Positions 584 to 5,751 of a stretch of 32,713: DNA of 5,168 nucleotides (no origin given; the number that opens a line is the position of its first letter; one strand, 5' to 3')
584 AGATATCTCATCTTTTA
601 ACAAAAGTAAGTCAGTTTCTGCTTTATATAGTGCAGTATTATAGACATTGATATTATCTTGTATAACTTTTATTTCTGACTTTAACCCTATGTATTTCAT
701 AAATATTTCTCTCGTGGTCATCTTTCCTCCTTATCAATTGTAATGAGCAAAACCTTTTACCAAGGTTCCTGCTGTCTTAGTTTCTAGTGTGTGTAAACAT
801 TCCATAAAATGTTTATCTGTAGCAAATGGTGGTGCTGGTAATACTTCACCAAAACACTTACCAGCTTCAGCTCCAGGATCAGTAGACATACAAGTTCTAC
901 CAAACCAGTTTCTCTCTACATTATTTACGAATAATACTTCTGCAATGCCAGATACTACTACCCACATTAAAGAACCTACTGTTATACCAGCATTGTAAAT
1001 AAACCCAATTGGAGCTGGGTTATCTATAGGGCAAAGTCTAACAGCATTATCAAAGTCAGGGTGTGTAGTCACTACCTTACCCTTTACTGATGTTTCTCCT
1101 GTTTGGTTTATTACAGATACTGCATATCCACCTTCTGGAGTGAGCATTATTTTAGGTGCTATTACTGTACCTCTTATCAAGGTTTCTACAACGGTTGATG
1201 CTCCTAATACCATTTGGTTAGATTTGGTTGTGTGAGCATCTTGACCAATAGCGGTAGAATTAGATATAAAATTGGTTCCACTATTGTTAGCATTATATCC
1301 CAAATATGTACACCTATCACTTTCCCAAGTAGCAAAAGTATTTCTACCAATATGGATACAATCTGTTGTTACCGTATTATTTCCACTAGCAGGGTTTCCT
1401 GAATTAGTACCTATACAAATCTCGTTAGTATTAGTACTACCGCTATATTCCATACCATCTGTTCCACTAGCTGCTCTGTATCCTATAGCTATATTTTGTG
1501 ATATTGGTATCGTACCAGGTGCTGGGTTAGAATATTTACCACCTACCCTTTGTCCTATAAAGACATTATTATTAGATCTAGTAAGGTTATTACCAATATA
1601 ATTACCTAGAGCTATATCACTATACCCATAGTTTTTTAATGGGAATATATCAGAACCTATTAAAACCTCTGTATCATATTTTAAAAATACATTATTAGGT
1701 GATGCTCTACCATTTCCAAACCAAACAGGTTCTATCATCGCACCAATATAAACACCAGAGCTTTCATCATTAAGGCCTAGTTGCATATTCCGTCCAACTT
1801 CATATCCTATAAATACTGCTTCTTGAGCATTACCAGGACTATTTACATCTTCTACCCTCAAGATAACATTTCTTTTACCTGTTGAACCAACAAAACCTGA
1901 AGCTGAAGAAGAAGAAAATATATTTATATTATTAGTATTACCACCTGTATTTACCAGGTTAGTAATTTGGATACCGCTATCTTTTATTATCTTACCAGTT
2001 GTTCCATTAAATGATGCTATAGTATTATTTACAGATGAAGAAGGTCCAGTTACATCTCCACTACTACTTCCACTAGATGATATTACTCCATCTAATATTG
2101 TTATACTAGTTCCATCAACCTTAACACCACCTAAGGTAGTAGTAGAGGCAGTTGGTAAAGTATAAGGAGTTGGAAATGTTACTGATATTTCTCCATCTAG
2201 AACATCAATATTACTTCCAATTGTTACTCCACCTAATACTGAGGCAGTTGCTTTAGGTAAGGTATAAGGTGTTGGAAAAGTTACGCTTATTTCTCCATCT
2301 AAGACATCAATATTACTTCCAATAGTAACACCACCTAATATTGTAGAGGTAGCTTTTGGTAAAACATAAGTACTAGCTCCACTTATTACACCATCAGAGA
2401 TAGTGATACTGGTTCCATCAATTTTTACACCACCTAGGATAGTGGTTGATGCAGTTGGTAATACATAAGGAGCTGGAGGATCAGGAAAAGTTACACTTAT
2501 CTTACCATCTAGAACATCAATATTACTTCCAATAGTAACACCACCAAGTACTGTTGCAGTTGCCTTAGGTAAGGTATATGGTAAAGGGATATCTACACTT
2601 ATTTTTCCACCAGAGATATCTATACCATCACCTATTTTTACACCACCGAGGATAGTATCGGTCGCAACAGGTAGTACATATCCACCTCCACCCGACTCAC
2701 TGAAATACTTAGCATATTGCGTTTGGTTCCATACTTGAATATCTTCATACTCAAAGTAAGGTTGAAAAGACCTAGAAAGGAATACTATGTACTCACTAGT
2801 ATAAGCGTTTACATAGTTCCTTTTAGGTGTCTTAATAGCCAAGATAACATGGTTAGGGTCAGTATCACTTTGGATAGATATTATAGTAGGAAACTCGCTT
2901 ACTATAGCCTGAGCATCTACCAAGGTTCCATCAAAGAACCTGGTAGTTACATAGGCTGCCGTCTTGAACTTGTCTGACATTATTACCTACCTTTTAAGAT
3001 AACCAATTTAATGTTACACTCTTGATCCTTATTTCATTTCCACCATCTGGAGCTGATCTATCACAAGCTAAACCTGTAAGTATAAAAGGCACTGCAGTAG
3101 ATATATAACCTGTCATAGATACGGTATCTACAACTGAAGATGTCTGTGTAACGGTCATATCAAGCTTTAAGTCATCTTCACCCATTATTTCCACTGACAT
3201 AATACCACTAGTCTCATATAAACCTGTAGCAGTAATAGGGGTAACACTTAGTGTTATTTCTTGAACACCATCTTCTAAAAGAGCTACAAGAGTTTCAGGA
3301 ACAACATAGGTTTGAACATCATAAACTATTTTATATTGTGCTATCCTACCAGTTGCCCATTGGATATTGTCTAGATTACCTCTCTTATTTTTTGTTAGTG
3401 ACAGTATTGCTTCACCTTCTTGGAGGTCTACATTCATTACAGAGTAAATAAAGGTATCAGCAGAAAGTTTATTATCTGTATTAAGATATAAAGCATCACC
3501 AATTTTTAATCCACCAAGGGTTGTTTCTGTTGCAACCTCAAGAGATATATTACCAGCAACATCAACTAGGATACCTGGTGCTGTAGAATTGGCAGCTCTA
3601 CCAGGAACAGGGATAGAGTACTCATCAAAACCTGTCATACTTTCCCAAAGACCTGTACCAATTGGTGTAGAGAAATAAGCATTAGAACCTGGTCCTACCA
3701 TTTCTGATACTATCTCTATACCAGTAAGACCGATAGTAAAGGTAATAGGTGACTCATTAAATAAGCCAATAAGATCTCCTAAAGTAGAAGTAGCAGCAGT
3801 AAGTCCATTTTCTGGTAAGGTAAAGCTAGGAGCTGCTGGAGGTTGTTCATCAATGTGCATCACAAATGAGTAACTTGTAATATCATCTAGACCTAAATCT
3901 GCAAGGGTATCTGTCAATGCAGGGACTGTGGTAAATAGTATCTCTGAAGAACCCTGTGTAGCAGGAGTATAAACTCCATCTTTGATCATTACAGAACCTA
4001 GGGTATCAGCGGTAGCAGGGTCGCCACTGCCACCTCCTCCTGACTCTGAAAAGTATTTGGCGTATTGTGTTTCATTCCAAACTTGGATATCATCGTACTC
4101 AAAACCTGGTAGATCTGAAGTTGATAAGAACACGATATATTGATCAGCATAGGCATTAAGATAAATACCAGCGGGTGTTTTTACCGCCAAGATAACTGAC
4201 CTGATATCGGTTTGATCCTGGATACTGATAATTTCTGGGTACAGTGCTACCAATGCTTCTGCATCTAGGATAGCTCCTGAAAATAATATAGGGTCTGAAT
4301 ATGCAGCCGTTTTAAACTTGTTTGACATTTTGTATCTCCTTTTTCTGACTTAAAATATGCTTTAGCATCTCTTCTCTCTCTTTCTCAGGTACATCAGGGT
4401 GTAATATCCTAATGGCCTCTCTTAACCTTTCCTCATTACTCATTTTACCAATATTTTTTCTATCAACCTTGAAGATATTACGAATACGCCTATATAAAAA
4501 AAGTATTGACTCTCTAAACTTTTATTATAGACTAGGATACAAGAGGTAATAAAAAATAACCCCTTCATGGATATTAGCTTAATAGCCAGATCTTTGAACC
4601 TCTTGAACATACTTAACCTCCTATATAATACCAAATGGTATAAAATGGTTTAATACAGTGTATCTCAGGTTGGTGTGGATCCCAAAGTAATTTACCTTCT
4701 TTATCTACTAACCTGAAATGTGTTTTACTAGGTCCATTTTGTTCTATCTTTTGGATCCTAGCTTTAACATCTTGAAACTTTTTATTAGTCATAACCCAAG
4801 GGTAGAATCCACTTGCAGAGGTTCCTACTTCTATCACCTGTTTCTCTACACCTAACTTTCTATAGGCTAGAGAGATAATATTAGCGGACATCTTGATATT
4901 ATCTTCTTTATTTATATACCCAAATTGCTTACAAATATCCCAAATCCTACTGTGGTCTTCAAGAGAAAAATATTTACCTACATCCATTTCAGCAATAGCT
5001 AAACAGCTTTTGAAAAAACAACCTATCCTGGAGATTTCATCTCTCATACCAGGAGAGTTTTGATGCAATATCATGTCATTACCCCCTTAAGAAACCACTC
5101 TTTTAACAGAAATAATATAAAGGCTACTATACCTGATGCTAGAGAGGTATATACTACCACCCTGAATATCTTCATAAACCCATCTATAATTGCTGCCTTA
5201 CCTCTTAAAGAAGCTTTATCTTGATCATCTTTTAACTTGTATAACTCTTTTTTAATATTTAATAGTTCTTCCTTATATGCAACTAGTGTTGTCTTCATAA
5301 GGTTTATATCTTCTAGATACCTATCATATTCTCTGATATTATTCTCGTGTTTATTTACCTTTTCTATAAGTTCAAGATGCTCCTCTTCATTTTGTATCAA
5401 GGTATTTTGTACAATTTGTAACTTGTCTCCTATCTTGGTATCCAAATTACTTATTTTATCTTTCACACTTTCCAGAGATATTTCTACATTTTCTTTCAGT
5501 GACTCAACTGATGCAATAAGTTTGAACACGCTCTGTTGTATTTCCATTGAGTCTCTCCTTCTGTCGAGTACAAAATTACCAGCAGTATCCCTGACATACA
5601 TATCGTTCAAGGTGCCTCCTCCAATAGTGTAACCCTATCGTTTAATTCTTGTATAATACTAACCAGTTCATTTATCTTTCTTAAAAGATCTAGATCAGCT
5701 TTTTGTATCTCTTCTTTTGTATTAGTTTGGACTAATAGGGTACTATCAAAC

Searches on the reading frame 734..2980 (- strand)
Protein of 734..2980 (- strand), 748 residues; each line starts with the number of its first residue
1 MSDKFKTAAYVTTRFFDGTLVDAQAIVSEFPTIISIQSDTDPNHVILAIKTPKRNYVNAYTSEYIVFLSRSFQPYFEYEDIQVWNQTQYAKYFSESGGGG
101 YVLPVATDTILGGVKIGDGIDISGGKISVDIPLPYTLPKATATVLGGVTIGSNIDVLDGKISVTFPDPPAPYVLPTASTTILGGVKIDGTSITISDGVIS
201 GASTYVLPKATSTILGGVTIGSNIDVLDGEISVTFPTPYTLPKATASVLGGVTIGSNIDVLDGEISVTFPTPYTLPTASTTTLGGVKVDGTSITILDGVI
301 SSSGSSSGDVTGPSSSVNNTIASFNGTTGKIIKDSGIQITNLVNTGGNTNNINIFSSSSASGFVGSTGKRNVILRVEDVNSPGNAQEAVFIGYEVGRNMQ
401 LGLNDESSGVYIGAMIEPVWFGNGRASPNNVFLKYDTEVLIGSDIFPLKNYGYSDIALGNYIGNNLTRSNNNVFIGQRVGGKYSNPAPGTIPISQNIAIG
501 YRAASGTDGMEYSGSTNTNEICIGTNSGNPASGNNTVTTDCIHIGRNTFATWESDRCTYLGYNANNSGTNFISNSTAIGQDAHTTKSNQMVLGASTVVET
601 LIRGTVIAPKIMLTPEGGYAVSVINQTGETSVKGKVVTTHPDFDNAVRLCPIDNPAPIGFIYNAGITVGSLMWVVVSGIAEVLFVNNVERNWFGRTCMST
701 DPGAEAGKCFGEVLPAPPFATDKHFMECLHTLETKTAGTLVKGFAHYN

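Call 30: find_related_loci(query=window:734-2980:-, collection=viral_contigs, flank=8000)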
Query window:734-2980:- (748 aa) in viral_contigs; peptide patterns used: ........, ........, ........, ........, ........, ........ (x = any residue, [..] = any of these).
28 stretches matched a pattern, but none encodes a relative of the query by tblastn (E <= 1e-3).

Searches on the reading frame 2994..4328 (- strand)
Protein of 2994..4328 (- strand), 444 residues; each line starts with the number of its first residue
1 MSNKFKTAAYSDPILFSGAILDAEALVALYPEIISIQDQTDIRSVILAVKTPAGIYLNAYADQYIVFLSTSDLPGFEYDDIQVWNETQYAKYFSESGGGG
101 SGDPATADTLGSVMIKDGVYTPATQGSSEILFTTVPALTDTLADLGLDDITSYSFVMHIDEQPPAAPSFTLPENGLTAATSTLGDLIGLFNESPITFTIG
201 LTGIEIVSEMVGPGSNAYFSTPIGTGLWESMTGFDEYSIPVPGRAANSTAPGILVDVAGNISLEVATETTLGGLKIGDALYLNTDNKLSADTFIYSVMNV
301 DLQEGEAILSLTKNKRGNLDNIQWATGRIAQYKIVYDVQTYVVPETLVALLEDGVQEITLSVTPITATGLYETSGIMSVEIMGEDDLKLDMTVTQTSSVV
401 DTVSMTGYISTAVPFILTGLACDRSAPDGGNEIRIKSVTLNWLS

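Call 26: search_protein_families(library=phrogs, proteins=[window:2994-4328:-], max_evalue=0.01)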
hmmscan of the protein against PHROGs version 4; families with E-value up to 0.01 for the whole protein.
window:2994-4328:- (444 aa): 0 families

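Call 27: search_protein_families(library=pfam, proteins=[window:2994-4328:-], max_evalue=0.01)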
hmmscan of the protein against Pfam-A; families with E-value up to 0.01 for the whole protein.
window:2994-4328:- (444 aa): 1 family
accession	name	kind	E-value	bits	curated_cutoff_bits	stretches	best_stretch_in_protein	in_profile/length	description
PF18573.7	BclA_C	-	0.0079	16.5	38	0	331-393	47-107/128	BclA C-terminal domain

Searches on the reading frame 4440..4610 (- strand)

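Call 26: search_protein_families(library=phrogs, proteins=[window:4440-4610:-], max_evalue=0.01)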
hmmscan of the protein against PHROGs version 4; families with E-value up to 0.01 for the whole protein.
window:4440-4610:- (56 aa): 0 families

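Call 27: search_protein_families(library=pfam, proteins=[window:4440-4610:-], max_evalue=0.01)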
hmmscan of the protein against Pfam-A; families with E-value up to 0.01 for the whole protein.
window:4440-4610:- (56 aa): 1 family
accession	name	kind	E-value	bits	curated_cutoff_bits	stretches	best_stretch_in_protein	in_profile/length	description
PF20018.4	VMAP-M14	-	0.0045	17.2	27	1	20-55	7-41/132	vWA-MoxR associated protein middle region (VMAP-M) 14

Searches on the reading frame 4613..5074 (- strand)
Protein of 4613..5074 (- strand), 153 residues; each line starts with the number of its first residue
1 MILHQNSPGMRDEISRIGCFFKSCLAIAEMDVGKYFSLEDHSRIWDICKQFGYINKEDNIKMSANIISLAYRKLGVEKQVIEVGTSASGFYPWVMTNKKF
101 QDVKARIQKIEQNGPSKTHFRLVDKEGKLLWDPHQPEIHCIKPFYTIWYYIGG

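Call 26: search_protein_families(library=phrogs, proteins=[window:4613-5074:-], max_evalue=0.01)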
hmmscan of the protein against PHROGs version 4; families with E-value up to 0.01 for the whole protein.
window:4613-5074:- (153 aa): 0 families

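Call 27: search_protein_families(library=pfam, proteins=[window:4613-5074:-], max_evalue=0.01)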
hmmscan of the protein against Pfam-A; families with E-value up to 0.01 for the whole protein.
window:4613-5074:- (153 aa): 2 families
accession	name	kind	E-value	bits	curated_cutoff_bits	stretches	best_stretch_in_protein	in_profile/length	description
PF03196.18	DUF261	-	0.0045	17.6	26.1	1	2-133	2-117/137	Protein of unknown function, DUF261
PF20740.2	TP0453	-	0.0089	15.6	27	0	55-102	37-84/252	Outer membrane-associated lipoprotein TP0453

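Call 36: find_homologous_proteins(query=window:4613-5074:-, max_evalue=0.001)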
Query window:4613-5074:- (153 aa): 3 proteins with E <= 0.001 among 8 candidates.
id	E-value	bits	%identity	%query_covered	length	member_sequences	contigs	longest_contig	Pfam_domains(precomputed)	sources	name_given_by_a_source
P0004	1.9e-95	335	100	94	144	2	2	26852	-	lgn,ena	-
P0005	2.0e-24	104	42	96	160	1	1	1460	-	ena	-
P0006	8.5e-24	102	40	99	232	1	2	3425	PF21825.3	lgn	-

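Call 37: find_encoding_contigs(protein=P0006, flank=10000)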
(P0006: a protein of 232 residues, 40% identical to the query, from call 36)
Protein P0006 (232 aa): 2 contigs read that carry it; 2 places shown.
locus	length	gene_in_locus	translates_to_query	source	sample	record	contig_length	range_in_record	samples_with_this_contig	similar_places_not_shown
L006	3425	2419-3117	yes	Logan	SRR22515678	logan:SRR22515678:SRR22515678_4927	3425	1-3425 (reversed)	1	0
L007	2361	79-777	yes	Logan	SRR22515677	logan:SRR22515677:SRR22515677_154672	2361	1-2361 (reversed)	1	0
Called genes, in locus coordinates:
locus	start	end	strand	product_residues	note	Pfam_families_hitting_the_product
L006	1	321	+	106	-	?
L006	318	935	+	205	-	PF01764:Lipase_3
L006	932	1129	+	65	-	-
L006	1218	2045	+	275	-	PF04233:Phage_Mu_F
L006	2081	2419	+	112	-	PF04977:DivIC (weak)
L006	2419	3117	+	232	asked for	PF21825:Sequestin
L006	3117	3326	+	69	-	-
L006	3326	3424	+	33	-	?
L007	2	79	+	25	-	?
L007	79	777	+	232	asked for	PF21825:Sequestin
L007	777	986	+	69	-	-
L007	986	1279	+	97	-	-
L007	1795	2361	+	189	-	?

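Call 38: find_encoding_contigs(protein=P0005, flank=10000)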
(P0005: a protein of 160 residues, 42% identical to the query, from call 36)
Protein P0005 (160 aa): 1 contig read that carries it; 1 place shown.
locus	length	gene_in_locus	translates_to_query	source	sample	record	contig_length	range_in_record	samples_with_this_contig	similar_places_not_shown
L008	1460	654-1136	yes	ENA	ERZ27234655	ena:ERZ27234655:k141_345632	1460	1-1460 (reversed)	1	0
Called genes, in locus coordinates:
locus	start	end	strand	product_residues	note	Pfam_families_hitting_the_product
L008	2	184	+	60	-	?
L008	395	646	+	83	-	-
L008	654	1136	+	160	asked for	-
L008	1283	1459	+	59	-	?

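Call 47: find_related_loci(query=A1, collection=viral_contigs, flank=8000)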
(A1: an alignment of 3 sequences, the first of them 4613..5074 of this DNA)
Query A1 (153 aa) in viral_contigs; peptide patterns used: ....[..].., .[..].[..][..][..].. (x = any residue, [..] = any of these).
434 stretches matched a pattern; 1 encode a relative of the query (tblastn E <= 1e-3); 1 distinct loci.
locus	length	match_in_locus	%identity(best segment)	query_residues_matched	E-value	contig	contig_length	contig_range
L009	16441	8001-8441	41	1-149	9e-34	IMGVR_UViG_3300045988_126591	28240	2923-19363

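Call 48: find_related_loci(query=A1, collection=genome_contigs, flank=8000)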
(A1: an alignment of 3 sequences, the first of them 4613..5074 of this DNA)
Query A1 (153 aa) in genome_contigs; peptide patterns used: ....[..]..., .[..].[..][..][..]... (x = any residue, [..] = any of these).
123 stretches matched a pattern; 3 encode a relative of the query (tblastn E <= 1e-3); 3 distinct loci.
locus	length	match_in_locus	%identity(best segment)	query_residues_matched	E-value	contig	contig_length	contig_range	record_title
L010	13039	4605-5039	42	3-149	1e-34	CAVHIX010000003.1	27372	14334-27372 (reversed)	Anaerovoracaceae bacterium isolate H07651-L1_cleanbin_000007 genome assembly, contig: Spades_H07651-L1_contig_243, whole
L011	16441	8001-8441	41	1-149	2e-33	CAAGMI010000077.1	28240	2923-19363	MAG TPA_asm: Rikenellaceae bacterium, isolate HGM05636, WGS project CAAGMI010000000 data, contig: SRS476833_14_k119_1065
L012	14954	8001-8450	41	3-150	1e-32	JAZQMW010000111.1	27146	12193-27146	MAG: Treponema sp. isolate T1900045247_TH20190017.MAGScoT_cleanbin_000068 SGB_5665_k141_3683277, whole genome shotgun se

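Call 54: find_related_loci(query=A2, collection=metagenome_contigs, flank=10000)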
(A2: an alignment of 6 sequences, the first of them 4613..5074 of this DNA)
Query A2 (153 aa) in metagenome_contigs; peptide patterns used: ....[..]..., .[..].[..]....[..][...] (x = any residue, [..] = any of these).
230 stretches matched a pattern; 21 encode a relative of the query (tblastn E <= 1e-3); 21 distinct loci.
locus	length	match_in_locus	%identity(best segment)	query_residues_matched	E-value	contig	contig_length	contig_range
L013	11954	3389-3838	44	3-149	4e-34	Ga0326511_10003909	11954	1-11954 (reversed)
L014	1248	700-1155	39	3-152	2e-32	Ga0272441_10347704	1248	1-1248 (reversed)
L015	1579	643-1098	43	3-149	6e-32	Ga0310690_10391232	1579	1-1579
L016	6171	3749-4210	38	3-153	1e-31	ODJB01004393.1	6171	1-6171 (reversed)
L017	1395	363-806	41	3-149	3e-31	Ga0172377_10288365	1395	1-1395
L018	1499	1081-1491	43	3-138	1e-30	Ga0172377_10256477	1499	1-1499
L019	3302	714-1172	38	2-152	1e-29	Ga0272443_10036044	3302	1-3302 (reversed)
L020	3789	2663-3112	40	3-149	2e-29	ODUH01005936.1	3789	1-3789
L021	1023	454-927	34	2-151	3e-26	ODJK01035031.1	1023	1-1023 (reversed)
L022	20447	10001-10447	34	2-149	4e-23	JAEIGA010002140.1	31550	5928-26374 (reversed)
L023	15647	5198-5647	31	3-149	3e-20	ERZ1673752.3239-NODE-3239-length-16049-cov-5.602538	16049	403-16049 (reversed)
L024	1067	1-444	32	3-149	4e-19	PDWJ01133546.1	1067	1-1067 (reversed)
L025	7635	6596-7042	32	2-149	3e-18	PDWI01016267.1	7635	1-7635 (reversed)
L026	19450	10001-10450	34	2-151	4e-18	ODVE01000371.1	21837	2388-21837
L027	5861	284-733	35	2-151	1e-17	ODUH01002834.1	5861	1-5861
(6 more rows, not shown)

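Call 55: find_related_loci(query=A2, collection=viral_contigs, flank=10000)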
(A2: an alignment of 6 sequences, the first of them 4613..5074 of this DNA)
Query A2 (153 aa) in viral_contigs; peptide patterns used: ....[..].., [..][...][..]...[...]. (x = any residue, [..] = any of these).
443 stretches matched a pattern; 4 encode a relative of the query (tblastn E <= 1e-3); 4 distinct loci.
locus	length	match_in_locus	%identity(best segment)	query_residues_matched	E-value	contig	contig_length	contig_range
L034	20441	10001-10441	41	1-149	4e-33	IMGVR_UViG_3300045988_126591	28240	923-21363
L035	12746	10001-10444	41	3-149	5e-32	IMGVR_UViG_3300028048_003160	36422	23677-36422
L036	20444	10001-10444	39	3-149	1e-27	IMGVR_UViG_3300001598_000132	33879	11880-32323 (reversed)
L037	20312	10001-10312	42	45-153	1e-15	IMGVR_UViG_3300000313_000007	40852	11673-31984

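Call 73: search_dna_similar(query=window:4613-5074:-, collection=phages, mode=protein, max_evalue=0.001)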
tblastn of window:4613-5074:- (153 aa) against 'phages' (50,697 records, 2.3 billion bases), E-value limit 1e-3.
No match.

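Call 98: search_protein_families(library=pfam, proteins=[P0006], max_evalue=0.01)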
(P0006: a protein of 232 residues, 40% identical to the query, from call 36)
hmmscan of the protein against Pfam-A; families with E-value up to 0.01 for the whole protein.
P0006 (232 aa): 2 families
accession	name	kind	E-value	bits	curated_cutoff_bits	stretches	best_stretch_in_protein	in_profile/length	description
PF21825.2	crAss001_48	-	7.1e-15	55.1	24.8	1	170-228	2-60/61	crAss001_48 related protein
PF03196.18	DUF261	-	0.0029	18.2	26.1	1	6-145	3-119/137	Protein of unknown function, DUF261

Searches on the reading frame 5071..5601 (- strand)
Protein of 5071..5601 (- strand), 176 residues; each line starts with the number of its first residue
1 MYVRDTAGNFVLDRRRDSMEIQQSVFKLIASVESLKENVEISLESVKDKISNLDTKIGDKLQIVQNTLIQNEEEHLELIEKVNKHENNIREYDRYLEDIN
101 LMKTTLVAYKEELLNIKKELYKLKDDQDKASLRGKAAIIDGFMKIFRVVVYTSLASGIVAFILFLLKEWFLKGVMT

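Call 26: search_protein_families(library=phrogs, proteins=[window:5071-5601:-], max_evalue=0.01)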
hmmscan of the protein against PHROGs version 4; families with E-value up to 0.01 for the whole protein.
window:5071-5601:- (176 aa): 0 families

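Call 27: search_protein_families(library=pfam, proteins=[window:5071-5601:-], max_evalue=0.01)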
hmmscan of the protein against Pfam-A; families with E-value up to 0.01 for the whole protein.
window:5071-5601:- (176 aa): 1 family
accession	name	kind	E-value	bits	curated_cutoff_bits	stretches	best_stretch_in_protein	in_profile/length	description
PF16692.10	Folliculin_C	-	0.0098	15.9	27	0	58-126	119-184/227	Folliculin C-terminal domain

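Call 98: search_protein_families(library=pfam, proteins=[window:5071-5601:-], max_evalue=0.01)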
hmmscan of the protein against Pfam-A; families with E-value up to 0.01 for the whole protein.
window:5071-5601:- (176 aa): 1 family
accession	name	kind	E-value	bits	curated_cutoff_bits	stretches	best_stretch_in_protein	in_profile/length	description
PF16692.10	Folliculin_C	-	0.0098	15.9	27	0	58-126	119-184/227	Folliculin C-terminal domain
